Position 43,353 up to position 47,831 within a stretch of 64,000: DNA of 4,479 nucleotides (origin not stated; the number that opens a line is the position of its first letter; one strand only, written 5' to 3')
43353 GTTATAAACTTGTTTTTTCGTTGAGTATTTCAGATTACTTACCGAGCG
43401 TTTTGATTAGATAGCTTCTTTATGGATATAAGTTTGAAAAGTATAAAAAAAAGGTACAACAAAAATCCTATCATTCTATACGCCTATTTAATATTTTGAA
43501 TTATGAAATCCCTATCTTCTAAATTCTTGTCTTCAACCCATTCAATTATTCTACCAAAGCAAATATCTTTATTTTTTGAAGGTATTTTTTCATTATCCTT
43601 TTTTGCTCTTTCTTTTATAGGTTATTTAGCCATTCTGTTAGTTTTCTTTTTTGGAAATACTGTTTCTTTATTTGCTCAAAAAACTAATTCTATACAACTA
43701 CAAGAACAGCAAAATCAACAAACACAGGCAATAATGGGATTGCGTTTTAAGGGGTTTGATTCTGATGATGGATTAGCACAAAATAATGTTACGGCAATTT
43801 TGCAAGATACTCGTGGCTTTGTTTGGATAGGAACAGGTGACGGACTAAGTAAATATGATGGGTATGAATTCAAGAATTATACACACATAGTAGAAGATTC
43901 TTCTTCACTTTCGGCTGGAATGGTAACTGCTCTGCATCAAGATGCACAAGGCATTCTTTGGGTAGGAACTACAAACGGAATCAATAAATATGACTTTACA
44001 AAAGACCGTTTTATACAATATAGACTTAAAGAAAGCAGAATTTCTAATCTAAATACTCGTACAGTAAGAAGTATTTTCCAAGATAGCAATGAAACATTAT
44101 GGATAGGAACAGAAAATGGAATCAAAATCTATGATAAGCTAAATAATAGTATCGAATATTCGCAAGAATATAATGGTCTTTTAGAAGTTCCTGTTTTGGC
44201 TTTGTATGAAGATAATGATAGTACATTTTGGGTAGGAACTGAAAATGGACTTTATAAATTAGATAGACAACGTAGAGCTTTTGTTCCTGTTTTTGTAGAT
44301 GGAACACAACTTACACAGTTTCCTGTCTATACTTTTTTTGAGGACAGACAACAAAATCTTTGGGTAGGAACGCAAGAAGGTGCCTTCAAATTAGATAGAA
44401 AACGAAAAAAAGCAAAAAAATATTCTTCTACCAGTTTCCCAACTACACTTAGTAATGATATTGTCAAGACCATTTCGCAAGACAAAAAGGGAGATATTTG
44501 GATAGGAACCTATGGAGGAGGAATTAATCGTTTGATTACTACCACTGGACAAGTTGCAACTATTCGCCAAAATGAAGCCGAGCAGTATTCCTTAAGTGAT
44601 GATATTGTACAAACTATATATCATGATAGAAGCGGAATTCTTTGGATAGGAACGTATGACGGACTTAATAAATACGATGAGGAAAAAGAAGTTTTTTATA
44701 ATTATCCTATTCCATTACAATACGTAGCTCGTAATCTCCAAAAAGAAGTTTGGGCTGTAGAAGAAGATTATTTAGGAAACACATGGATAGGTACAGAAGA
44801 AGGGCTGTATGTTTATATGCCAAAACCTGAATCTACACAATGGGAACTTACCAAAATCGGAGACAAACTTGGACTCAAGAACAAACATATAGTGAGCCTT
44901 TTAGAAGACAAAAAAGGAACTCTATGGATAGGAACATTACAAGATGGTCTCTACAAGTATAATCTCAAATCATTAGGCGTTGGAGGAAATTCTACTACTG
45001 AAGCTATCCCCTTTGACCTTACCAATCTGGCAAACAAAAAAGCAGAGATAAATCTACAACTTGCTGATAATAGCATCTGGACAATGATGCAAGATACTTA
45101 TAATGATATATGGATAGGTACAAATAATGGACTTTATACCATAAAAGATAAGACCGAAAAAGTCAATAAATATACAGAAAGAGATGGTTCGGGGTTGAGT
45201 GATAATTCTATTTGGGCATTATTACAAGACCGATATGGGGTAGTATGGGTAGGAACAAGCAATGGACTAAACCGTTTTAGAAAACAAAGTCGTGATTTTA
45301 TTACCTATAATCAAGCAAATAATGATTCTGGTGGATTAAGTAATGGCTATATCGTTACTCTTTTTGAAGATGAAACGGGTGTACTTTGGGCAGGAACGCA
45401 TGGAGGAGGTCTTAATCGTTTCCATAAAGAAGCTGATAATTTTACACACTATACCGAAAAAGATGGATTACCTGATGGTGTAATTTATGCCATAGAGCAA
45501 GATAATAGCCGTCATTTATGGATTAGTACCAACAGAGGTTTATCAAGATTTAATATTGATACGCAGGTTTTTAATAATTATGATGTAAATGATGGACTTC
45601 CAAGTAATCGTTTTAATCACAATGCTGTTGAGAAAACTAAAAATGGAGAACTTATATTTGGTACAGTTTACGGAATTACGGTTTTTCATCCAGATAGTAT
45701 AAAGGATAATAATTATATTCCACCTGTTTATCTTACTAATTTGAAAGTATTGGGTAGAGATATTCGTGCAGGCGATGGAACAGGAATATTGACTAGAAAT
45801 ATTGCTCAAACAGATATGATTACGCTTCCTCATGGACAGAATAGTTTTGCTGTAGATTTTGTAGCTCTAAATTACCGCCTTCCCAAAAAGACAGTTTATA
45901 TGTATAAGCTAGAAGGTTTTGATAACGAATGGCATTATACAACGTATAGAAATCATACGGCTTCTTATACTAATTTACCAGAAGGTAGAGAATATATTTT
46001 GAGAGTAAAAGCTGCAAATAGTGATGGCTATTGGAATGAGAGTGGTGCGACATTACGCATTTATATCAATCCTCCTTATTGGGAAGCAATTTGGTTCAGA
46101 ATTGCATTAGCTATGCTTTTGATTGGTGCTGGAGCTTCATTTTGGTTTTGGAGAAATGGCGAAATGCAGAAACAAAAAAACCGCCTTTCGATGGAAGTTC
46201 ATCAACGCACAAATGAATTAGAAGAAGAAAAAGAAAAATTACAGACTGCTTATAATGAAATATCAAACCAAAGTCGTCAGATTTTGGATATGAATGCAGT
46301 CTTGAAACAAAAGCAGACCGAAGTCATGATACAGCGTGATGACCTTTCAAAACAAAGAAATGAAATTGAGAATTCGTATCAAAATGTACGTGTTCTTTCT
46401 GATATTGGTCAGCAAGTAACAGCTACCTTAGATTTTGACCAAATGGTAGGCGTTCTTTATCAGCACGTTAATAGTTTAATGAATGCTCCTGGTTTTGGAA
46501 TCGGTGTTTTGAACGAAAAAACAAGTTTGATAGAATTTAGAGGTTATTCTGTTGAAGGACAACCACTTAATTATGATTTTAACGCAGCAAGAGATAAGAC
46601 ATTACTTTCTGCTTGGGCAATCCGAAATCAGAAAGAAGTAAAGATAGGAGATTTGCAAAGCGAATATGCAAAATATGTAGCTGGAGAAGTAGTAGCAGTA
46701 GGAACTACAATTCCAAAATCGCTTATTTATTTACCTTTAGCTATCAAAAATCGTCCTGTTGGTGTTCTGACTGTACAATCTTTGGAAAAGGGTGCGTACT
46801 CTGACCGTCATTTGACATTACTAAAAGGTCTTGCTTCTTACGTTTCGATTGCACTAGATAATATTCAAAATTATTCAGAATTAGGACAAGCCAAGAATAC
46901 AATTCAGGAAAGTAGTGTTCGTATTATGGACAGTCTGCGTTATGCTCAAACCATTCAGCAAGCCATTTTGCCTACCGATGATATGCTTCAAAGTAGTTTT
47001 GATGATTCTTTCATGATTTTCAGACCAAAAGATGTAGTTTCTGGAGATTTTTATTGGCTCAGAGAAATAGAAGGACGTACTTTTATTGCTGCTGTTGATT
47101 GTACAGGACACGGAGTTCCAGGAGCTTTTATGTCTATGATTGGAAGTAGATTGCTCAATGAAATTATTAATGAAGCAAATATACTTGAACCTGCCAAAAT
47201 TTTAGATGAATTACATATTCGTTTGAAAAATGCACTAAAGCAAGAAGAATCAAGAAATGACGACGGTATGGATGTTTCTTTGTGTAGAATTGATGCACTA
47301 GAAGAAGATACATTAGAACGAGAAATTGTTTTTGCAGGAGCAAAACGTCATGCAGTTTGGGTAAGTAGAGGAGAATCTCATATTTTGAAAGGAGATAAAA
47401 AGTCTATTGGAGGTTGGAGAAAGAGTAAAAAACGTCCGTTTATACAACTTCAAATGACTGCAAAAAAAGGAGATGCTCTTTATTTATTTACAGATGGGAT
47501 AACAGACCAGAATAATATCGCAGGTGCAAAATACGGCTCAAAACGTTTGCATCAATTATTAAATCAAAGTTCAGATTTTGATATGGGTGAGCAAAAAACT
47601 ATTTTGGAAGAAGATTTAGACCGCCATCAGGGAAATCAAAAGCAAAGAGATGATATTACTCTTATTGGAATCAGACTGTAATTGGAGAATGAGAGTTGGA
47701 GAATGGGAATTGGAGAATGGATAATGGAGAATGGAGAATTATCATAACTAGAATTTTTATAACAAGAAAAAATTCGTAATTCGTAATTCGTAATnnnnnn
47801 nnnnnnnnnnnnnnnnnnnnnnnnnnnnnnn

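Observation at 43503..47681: Two large sensors whose output is a PP2C/SpoIIE phosphatase rather than a histidine kinase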

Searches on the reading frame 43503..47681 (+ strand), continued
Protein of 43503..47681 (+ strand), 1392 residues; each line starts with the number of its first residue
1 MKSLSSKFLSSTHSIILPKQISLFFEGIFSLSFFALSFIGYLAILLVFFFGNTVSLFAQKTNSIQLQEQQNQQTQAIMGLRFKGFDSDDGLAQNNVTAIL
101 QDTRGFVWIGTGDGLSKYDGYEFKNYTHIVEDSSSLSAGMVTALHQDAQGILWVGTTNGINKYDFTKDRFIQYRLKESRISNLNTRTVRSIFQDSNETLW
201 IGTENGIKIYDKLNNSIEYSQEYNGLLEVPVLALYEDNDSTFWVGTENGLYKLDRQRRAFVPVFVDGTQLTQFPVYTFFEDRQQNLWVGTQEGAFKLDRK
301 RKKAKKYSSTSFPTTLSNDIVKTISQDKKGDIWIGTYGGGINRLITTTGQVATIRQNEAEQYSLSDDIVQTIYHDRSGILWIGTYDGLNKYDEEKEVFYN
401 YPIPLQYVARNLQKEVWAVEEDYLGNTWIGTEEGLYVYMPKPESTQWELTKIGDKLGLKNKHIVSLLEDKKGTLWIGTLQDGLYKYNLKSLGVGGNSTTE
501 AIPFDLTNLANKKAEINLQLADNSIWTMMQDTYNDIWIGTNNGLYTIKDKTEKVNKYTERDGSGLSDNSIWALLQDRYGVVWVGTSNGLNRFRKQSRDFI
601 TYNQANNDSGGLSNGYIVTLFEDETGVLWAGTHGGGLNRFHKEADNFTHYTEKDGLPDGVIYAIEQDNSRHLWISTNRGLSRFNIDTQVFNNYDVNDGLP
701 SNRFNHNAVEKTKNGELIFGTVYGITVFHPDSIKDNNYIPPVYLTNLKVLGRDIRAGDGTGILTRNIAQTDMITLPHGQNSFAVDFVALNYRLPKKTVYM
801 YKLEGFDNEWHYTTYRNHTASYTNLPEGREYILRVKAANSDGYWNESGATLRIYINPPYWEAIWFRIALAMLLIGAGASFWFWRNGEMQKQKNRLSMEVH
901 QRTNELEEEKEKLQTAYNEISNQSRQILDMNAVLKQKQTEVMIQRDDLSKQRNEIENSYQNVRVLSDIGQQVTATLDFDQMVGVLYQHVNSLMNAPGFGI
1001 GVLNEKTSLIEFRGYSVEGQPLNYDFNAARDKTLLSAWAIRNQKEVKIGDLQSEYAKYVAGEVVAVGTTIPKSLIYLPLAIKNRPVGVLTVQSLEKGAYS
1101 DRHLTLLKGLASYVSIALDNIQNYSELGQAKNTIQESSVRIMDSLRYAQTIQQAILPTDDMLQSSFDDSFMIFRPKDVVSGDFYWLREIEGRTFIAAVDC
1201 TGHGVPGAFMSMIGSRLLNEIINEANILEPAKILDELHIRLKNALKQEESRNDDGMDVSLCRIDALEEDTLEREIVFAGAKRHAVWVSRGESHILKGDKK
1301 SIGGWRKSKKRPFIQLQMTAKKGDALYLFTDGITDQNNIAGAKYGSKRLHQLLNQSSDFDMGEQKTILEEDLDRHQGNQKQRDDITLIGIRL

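Call 85: search_protein_families(library=pfam, proteins=[L082:9893-13057:+, L060:9806-13048:+, L082:14271-15545:+, L060:13777-15522:+, L042:9920-13285:+, L017:9845-13123:+, L054:7349-10633:+, L019:145-3552:+], max_evalue=0.0001)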
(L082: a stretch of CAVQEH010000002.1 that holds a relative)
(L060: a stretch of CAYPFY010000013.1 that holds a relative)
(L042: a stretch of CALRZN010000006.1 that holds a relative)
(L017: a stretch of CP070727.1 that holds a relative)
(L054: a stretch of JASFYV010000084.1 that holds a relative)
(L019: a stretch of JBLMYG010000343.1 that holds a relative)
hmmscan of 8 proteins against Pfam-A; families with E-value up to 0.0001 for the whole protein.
L082:9893-13057:+ (1054 aa): 5 families
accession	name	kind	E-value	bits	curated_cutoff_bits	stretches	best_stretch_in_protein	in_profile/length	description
PF07494.17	Reg_prop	-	6.1e-59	188.8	20.4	2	179-202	1-24/24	Two component regulator propeller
PF07228.17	SpoIIE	-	8.4e-29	101.3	25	1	866-1053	2-191/192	Stage II sporulation protein E (SpoIIE)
PF07495.19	Y_Y_Y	-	4.2e-17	62.2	26.6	1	691-754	1-64/65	Y_Y_Y domain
PF23748.1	Beta-prop_LRRK2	-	1.9e-08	34.2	26.9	0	318-348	266-296/359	LRRK2 beta propeller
PF08450.18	SGL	-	2e-05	24.7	26.3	0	236-455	7-217/246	SMP-30/Gluconolactonase/LRE-like region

L060:9806-13048:+ (1080 aa): 7 families
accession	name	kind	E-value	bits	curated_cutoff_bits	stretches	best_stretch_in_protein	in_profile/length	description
PF07494.17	Reg_prop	-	9.4e-57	182.1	20.4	2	491-514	1-24/24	Two component regulator propeller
PF07228.17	SpoIIE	-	1e-28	101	25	1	891-1077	2-190/192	Stage II sporulation protein E (SpoIIE)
PF07495.19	Y_Y_Y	-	2.7e-19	69.2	26.6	1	716-779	1-64/65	Y_Y_Y domain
PF08450.18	SGL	-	2.3e-08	34.4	26.3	0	177-279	15-106/246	SMP-30/Gluconolactonase/LRE-like region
PF23748.1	Beta-prop_LRRK2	-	7.7e-06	25.6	26.9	0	533-567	264-299/359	LRRK2 beta propeller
PF15533.11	Ntox33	-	1.6e-05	25.8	28.4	0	296-322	24-48/65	Bacterial toxin 33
PF16819.11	DUF5074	-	6.5e-05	22.6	27.2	0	585-636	181-236/353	Domain of unknown function (DUF5074)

L082:14271-15545:+ (424 aa): 1 family
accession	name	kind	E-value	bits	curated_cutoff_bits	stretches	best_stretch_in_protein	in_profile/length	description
PF07228.17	SpoIIE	-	3.9e-45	154.6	25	1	233-423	2-191/192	Stage II sporulation protein E (SpoIIE)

L060:13777-15522:+ (581 aa): 1 family
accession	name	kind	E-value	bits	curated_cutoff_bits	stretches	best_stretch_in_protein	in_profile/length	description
PF07228.17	SpoIIE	-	9.4e-49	166.4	25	1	387-579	1-191/192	Stage II sporulation protein E (SpoIIE)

L042:9920-13285:+ (1121 aa): 7 families
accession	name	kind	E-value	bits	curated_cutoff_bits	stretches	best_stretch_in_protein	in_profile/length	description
PF07494.17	Reg_prop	-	1.2e-65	209.4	20.4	1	572-595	1-24/24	Two component regulator propeller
PF07228.17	SpoIIE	-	2.9e-22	80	25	1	920-1121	4-191/192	Stage II sporulation protein E (SpoIIE)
PF07495.19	Y_Y_Y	-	2.7e-20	72.5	26.6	1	748-811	1-64/65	Y_Y_Y domain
PF08450.18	SGL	-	8.9e-12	45.6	26.3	0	492-595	10-105/246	SMP-30/Gluconolactonase/LRE-like region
PF23748.1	Beta-prop_LRRK2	-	3.1e-09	36.7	26.9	0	237-277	267-307/359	LRRK2 beta propeller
PF24684.1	Vgb_lyase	-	3.3e-08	33.1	50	1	400-564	17-175/290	Virginiamycin B lyase family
PF13570.13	Beta-prop_ACSF4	-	3.4e-08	33.7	133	1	401-596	98-282/329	Beta-alanine-activating enzyme, beta-propeller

L017:9845-13123:+ (1092 aa): 6 families
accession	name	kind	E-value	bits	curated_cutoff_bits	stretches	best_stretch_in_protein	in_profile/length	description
PF07494.17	Reg_prop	-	2.2e-75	239.2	20.4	6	98-121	1-24/24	Two component regulator propeller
PF07228.17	SpoIIE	-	1.3e-38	133.4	25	1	900-1090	3-190/192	Stage II sporulation protein E (SpoIIE)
PF23748.1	Beta-prop_LRRK2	-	4.5e-19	69.1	26.9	0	294-331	275-312/359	LRRK2 beta propeller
PF08450.18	SGL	-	9.1e-19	68.5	26.3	1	387-513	2-114/246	SMP-30/Gluconolactonase/LRE-like region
PF07495.19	Y_Y_Y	-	7.4e-18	64.7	26.6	1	749-813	1-64/65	Y_Y_Y domain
PF16819.11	DUF5074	-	7.2e-06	25.7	27.2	0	551-685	115-251/353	Domain of unknown function (DUF5074)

L054:7349-10633:+ (1094 aa): 4 families
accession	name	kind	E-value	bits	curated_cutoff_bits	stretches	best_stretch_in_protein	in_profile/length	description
PF07494.17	Reg_prop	-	3.6e-60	192.6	20.4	3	178-201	1-24/24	Two component regulator propeller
PF07228.17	SpoIIE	-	1.3e-19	71.3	25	1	897-1090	3-187/192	Stage II sporulation protein E (SpoIIE)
PF07495.19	Y_Y_Y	-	9e-17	61.2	26.6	1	721-786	1-65/65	Y_Y_Y domain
PF23748.1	Beta-prop_LRRK2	-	8.7e-08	32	26.9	0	173-208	265-300/359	LRRK2 beta propeller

L019:145-3552:+ (1135 aa): 8 families
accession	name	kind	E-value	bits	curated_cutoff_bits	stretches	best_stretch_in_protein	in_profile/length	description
PF07494.17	Reg_prop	-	4.8e-74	235.1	20.4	5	562-585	1-24/24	Two component regulator propeller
PF07228.17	SpoIIE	-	1.2e-40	139.9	25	1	942-1133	2-190/192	Stage II sporulation protein E (SpoIIE)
PF23748.1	Beta-prop_LRRK2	-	1.8e-16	60.6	26.9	0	275-309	269-303/359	LRRK2 beta propeller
PF07495.19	Y_Y_Y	-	9.7e-16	57.9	26.6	1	793-856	2-64/65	Y_Y_Y domain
PF08450.18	SGL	-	1.9e-10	41.2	26.3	0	142-256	8-110/246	SMP-30/Gluconolactonase/LRE-like region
PF14517.12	Tachylectin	-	9.4e-07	29.3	29.8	0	470-559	130-208/230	Tachylectin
PF21959.2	DUF6923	-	7.3e-06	26.4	27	0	332-364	137-170/234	Repeat of unknown function (DUF6923)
PF13360.13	PQQ_2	-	1e-05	25.8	27.6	0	155-311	82-228/233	Outer membrane protein assembly factor BamB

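Call 87: search_solved_structures(query=L001:14285-14827:+, max_evalue=1, show_alignments=1)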
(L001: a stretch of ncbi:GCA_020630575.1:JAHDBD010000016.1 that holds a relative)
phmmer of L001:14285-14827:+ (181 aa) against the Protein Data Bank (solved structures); distinct sequences matched with E-value up to 1: 2.
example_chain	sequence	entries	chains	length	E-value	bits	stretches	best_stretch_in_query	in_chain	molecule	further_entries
6kko_A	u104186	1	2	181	3.4e-13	53.3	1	6-172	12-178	Putative serine phosphatase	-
3ksk_A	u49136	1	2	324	0.7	13.3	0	109-137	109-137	Type-2 restriction enzyme PvuII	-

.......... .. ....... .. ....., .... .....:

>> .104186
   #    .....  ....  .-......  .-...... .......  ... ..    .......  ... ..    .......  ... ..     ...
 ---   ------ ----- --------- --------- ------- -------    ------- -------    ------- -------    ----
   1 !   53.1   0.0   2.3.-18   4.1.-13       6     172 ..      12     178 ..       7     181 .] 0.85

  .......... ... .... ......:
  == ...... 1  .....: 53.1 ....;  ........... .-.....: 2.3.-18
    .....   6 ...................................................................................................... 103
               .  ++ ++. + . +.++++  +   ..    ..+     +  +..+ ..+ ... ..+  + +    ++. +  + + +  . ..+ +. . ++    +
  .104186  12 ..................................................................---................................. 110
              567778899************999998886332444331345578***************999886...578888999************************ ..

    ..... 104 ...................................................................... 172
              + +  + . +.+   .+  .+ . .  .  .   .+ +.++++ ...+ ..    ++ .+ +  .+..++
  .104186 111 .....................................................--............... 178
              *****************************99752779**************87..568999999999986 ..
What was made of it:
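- The Glu of the IIE-x-x-QN motif is conserved (call 87).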

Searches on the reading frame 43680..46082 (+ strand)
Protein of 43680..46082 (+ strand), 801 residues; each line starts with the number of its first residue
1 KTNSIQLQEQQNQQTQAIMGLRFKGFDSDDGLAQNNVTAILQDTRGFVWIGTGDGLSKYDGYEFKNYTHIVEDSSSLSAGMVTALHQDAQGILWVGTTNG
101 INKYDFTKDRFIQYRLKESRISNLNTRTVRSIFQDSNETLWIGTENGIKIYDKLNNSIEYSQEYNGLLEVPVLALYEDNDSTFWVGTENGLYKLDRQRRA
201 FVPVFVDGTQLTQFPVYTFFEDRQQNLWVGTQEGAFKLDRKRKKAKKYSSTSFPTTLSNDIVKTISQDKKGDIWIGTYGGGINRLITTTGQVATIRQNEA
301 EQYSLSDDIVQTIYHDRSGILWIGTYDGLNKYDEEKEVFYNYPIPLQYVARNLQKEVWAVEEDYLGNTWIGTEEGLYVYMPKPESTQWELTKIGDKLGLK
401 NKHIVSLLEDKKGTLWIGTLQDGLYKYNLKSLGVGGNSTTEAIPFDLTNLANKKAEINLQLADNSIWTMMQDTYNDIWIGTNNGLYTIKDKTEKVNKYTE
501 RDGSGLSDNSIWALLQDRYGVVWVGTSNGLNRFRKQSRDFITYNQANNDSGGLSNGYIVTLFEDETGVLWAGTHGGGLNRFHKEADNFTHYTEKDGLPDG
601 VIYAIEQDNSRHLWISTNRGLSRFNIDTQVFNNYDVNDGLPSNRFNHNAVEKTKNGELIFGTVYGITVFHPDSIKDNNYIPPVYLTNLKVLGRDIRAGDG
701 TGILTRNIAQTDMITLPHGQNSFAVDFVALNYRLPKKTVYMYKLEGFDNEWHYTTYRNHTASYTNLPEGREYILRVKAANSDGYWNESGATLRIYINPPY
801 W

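Call 25: search_solved_structures(query=window:43680-46082:+, max_evalue=0.001)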
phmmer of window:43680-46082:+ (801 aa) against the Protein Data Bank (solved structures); distinct sequences matched with E-value up to 0.001: 5.
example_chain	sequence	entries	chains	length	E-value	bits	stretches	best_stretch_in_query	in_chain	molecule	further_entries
4a2l_A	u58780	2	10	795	1e-135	457.3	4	460-799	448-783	TWO-COMPONENT SYSTEM SENSOR HISTIDINE KINASE/RESPONSE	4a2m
3v9f_A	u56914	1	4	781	4.2e-81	276.7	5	589-801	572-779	Two-component system sensor histidine kinase/response regulator, hybrid (One-component sys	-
3ott_A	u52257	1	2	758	1e-48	169.5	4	35-280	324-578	Two-component system sensor histidine kinase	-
3va6_A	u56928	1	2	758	1e-48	169.5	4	35-280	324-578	Two-component system sensor histidine kinase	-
5m11_A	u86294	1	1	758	2.3e-06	29.5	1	264-534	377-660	Immunoreactive 84kD antigen PG93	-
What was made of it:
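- Closest known: Bacteroides thetaiotaomicron hybrid two-component sensors. Same: The periplasmic Reg_prop double propeller plus Y_Y_Y domain is homologous (E 1e-135) (call 25).
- Checked: The periplasmic part matches the Bacteroides hybrid two-component sensor domains 4A2L/4A2M (E 1e-135), 3V9F and 3OTT (call 25).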
